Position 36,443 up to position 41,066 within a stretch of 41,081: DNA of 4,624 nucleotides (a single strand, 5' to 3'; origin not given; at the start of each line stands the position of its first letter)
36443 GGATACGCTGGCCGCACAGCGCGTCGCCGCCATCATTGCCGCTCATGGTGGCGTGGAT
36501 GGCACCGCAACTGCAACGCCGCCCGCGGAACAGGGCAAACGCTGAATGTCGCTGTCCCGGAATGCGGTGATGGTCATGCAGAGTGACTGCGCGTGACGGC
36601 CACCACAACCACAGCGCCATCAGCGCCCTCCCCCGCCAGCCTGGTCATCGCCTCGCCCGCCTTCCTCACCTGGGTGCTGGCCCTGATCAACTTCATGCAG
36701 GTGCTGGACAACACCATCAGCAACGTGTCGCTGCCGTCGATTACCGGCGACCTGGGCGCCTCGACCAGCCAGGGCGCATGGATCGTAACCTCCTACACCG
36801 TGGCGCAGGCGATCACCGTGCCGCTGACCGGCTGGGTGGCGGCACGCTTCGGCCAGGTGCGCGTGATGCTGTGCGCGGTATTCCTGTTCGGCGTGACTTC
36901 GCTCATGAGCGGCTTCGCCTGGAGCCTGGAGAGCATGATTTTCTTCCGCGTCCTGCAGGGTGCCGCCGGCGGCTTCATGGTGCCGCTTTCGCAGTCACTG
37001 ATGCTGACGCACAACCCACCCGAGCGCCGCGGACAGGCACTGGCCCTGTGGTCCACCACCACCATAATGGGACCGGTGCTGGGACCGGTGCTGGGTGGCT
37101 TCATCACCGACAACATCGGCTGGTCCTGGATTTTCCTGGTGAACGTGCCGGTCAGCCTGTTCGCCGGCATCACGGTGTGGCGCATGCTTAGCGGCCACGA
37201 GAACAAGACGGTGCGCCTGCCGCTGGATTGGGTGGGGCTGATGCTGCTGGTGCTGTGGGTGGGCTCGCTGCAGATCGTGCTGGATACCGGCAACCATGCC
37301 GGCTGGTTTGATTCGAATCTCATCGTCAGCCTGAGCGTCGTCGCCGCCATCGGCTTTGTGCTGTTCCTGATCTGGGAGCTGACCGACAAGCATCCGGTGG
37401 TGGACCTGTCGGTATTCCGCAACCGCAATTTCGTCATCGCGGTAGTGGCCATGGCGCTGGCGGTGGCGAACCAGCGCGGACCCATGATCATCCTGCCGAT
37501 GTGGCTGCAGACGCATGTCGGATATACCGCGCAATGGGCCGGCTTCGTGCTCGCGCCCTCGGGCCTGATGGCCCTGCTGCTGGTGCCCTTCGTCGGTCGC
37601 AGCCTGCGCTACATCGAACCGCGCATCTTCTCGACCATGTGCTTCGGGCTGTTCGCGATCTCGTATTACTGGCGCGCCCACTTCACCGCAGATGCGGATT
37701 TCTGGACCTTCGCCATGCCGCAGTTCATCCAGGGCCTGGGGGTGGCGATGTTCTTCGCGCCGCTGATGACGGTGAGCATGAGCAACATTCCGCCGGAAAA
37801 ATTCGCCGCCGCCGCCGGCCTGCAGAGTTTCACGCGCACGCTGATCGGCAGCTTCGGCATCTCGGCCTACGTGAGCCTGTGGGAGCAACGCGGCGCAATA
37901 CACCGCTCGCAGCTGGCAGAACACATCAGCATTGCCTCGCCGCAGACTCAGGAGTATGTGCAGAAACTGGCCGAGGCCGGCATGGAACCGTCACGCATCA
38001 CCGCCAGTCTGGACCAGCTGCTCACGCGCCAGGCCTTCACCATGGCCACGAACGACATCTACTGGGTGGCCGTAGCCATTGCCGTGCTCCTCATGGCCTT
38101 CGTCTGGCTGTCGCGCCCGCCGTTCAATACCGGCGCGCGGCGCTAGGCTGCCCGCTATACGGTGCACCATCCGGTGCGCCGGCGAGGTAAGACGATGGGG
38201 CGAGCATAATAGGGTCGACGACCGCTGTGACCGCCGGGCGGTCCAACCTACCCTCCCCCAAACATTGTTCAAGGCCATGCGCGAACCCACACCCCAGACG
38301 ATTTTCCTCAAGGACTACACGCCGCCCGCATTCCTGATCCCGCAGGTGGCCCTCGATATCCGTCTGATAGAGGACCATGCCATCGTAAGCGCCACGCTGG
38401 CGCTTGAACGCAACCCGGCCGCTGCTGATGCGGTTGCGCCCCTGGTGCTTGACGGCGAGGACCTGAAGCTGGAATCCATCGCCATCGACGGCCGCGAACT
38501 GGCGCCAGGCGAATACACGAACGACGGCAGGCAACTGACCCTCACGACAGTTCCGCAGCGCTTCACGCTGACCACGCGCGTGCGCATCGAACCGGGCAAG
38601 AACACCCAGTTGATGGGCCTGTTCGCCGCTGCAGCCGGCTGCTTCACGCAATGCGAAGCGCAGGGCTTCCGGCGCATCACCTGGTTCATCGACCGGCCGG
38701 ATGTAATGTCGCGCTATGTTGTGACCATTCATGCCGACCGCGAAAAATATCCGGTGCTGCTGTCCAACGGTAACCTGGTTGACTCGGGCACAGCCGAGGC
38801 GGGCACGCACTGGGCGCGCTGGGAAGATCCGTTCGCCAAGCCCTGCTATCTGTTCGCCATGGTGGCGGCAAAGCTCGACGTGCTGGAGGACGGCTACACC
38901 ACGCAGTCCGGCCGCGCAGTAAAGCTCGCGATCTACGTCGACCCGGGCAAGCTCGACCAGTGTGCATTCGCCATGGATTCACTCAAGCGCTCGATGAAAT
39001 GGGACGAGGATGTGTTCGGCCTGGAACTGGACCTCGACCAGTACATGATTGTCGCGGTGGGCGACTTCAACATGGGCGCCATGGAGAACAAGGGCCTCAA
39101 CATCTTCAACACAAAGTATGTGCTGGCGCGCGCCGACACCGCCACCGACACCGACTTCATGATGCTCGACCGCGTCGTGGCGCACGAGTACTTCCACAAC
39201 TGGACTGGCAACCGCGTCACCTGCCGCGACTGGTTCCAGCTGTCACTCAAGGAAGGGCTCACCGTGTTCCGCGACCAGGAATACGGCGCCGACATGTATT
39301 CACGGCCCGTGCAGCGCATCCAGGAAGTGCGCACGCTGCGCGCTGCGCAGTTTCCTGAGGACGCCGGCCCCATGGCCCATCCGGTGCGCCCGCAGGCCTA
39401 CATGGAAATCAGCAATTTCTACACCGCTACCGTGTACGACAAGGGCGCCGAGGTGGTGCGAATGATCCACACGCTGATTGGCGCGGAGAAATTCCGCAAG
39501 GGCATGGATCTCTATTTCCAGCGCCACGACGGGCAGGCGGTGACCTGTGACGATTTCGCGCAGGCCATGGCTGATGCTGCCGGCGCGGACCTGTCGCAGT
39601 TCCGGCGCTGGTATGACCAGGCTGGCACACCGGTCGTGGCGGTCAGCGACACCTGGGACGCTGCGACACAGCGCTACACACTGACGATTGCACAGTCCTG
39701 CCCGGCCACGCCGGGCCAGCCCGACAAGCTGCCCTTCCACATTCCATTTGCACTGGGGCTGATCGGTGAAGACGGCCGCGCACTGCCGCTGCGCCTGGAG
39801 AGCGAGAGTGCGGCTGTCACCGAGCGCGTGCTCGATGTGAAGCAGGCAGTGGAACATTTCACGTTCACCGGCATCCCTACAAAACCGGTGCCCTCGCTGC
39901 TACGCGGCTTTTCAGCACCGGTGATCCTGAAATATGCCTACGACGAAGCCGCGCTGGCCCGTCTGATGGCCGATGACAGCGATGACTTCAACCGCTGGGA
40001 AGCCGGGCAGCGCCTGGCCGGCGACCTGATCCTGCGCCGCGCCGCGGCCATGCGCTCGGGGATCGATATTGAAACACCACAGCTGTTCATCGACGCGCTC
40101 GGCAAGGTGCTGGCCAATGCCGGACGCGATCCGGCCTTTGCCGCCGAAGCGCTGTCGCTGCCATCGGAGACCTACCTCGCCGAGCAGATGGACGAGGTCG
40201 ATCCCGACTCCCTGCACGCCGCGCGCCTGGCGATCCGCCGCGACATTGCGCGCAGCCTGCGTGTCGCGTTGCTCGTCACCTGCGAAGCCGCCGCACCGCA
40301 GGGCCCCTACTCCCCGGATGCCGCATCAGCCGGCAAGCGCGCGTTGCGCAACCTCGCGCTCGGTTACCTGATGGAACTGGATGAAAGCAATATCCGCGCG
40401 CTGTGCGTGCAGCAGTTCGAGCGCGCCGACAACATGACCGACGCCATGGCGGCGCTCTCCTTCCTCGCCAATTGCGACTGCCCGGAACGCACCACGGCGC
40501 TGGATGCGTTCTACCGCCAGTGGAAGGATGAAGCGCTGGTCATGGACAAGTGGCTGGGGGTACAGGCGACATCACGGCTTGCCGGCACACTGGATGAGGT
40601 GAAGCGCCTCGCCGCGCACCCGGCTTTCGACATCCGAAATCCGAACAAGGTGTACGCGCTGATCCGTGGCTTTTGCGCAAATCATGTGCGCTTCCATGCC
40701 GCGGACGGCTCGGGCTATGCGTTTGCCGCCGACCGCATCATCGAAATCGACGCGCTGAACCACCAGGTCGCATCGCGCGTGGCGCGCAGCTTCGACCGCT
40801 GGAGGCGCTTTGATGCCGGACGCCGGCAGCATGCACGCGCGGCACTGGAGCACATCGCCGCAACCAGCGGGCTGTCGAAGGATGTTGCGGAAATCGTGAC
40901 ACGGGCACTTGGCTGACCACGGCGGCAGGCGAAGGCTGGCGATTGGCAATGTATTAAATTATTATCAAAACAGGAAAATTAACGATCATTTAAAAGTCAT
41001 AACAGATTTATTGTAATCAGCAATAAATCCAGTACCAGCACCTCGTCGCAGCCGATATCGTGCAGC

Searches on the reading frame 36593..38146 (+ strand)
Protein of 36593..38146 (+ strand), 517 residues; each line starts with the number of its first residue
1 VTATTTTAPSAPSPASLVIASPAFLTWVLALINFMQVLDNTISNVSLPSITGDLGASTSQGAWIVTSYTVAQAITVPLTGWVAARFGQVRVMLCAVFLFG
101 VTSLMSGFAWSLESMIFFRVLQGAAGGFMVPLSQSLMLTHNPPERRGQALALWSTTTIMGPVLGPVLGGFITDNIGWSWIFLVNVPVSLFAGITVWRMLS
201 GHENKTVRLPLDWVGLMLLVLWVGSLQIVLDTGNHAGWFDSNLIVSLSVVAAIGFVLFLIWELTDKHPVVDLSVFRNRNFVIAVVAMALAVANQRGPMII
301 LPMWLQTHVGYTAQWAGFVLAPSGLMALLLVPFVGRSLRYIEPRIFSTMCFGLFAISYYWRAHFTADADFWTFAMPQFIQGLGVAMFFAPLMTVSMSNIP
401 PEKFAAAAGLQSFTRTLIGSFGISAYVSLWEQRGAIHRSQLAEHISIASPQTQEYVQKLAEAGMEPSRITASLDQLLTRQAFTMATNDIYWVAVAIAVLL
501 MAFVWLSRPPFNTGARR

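Call 27: search_protein_families(library=pfam, proteins=[window:36593-38146:+], max_evalue=0.0001)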
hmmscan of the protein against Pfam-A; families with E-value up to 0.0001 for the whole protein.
window:36593-38146:+ (517 aa): 3 families
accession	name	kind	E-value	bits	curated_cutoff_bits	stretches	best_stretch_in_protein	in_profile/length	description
PF07690.21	MFS_1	-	1.5e-53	182.4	33.4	1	29-422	1-346/347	Major Facilitator Superfamily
PF00083.30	Sugar_tr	-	1.8e-10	40.7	22.3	1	23-191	10-184/452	Sugar (and other) transporter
PF03137.26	OATP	-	1.4e-05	24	25.8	0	28-106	5-83/545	Organic Anion Transporter Polypeptide (OATP) family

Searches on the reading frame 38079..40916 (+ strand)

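Call 27: search_protein_families(library=pfam, proteins=[window:38079-40916:+], max_evalue=0.0001)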
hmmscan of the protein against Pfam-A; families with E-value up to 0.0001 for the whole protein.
window:38079-40916:+ (945 aa): 4 families
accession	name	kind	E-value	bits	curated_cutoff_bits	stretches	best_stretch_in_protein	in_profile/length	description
PF17432.8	DUF3458_C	-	4.7e-125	417.6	24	1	624-944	2-319/320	Domain of unknown function (DUF3458_C) ARM repeats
PF01433.26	Peptidase_M1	-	2e-54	184.9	27.7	1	297-511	1-218/218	Peptidase family M1 domain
PF11940.14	DUF3458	-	2.8e-31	108.2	28.6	1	516-619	1-94/95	Domain of unknown function (DUF3458) Ig-like fold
PF17900.6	Peptidase_M1_N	-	2.6e-11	44.4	25.8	1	117-258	30-186/186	Peptidase M1 N-terminal domain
